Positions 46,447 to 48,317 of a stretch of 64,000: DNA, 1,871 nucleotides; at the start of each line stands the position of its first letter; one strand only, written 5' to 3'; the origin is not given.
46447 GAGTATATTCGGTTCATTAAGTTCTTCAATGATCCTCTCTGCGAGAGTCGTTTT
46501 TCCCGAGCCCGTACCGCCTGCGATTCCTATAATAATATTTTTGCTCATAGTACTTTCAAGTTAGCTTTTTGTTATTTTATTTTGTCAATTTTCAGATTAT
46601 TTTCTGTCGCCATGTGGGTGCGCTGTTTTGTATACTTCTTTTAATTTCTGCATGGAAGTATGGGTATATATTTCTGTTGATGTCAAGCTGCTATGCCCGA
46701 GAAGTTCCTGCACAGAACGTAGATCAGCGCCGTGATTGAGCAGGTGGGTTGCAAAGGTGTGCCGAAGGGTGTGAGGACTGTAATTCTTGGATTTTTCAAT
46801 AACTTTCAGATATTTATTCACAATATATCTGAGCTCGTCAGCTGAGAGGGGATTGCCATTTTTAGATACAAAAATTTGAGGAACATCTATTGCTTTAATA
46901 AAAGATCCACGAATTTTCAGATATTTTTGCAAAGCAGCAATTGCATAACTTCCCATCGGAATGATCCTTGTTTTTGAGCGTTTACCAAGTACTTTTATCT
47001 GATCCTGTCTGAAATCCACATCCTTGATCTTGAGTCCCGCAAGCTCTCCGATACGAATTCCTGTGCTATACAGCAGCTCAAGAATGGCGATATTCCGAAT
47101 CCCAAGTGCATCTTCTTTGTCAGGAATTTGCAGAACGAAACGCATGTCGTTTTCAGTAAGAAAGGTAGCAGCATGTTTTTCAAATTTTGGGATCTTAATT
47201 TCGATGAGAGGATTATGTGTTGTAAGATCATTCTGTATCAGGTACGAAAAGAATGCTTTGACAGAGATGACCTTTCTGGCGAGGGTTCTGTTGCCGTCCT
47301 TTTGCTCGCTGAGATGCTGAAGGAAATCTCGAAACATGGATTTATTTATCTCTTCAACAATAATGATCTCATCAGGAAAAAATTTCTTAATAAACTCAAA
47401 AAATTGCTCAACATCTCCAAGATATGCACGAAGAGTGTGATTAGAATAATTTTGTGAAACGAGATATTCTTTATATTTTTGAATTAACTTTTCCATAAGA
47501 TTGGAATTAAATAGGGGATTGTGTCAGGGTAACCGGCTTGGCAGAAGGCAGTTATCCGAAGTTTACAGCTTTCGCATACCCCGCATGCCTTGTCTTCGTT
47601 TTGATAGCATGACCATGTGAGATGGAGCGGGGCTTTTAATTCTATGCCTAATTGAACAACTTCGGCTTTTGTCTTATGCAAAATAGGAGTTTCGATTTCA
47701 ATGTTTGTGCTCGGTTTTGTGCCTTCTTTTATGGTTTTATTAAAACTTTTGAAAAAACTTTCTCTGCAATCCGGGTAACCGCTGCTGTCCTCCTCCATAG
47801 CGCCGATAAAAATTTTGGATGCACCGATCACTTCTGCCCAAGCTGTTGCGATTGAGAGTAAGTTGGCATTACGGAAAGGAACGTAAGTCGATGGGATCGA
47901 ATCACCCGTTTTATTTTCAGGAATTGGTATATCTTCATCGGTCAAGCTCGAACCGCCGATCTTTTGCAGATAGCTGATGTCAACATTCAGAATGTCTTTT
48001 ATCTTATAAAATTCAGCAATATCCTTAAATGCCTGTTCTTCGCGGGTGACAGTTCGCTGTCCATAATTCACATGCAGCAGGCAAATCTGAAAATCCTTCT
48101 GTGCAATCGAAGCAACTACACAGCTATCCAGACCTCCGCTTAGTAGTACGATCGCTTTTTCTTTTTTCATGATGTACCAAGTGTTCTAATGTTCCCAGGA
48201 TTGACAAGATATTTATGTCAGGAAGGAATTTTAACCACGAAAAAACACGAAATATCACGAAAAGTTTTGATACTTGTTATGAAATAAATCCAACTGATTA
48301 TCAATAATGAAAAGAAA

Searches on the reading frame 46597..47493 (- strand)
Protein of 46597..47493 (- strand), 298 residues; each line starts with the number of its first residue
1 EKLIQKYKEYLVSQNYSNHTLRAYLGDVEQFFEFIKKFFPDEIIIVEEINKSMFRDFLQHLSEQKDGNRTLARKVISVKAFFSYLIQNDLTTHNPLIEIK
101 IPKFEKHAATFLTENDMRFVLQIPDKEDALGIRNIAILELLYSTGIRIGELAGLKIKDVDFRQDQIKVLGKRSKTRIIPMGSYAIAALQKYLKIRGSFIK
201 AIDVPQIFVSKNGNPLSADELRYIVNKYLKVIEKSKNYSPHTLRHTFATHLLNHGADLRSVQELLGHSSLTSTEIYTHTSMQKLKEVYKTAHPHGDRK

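Call 86: search_protein_families(library=ncbifam, proteins=[window:46597-47493:-], max_evalue=0.001)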
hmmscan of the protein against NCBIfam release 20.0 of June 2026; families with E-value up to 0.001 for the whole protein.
window:46597-47493:- (298 aa): 14 families
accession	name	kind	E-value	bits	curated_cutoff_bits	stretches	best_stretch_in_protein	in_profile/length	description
TIGR02224.1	recomb_XerC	equivalog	8.6e-92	307.6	335.15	1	6-295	2-293/295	tyrosine recombinase XerC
TIGR02225.1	recomb_XerD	equivalog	2e-84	283.4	329.6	1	6-294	2-289/290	site-specific tyrosine recombinase XerD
NF001399.0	PRK00283.1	subfamily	1.1e-79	267.8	279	1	3-295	8-299/300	tyrosine recombinase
NF040815.2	recomb_XerA_Arch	equivalog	1.5e-65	221.4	220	1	6-288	2-263/263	site-specific tyrosine recombinase/integron integrase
NF002331.0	PRK01287.1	subfamily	1.7e-62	211.6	371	1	2-294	28-327/365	site-specific tyrosine recombinase XerC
NF003462.0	PRK05084.1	equivalog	3.7e-37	127.9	267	1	133-288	196-353/360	tyrosine recombinase XerS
TIGR02249.1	integrase_gron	subfamily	5.5e-37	127.8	265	2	233-283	254-304/315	integron integrase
NF011946.0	PRK15417.1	equivalog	1.2e-21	77.2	435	2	235-279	271-315/337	integron integrase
NF007370.0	PRK09870.1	subfamily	1.3e-21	77.2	221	1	107-291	8-191/200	tyrosine-type DNA invertase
NF007371.0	PRK09871.1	subfamily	8.2e-17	61.4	222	1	111-287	6-182/198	tyrosine-type DNA invertase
NF040693.1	recomb_GmtY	equivalog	1e-12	48.1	340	1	187-286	335-439/441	gamma-mobile-trio recombinase GmtY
NF002685.0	PRK02436.1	equivalog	1.4e-09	38.2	178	1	4-276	2-243/245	site-specific tyrosine recombinase XerD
NF041502.1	integrase_1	equivalog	2.5e-05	23.2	350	1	237-287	318-368/484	site-specific integrase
NF047926.1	integrase_GmtZ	equivalog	0.00011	20.3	600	1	212-292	404-483/784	gamma-mobile-trio integrase GmtZ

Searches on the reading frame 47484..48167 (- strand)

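Call 86: search_protein_families(library=ncbifam, proteins=[window:47484-48167:-], max_evalue=0.001)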
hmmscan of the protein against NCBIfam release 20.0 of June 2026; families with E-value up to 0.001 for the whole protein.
window:47484-48167:- (227 aa): 6 families
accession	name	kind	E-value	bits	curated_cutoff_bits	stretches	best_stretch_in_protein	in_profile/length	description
TIGR00364.1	TIGR00364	equivalog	1.7e-57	194.2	150.3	1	5-204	1-201/201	7-cyano-7-deazaguanine synthase QueC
NF008317.0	PRK11106.1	equivalog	2.4e-35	122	378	1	3-206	2-208/231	7-cyano-7-deazaguanine synthase QueC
NF041925.1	QatC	equivalog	1.7e-06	27.2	280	0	155-221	250-328/398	Qat anti-phage system QueC-like protein QatC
TIGR00552.1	nadE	equivalog_domain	0.00018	20.8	63.65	1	3-65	23-85/251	NAD(+) synthase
TIGR02432.1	lysidine_TilS_N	equivalog_domain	0.00025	21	93.6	0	5-61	2-65/189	tRNA lysidine(34) synthetase TilS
TIGR00342.1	TIGR00342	equivalog_domain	0.00026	20.2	264.5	1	2-57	172-228/373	tRNA uracil 4-sulfurtransferase ThiI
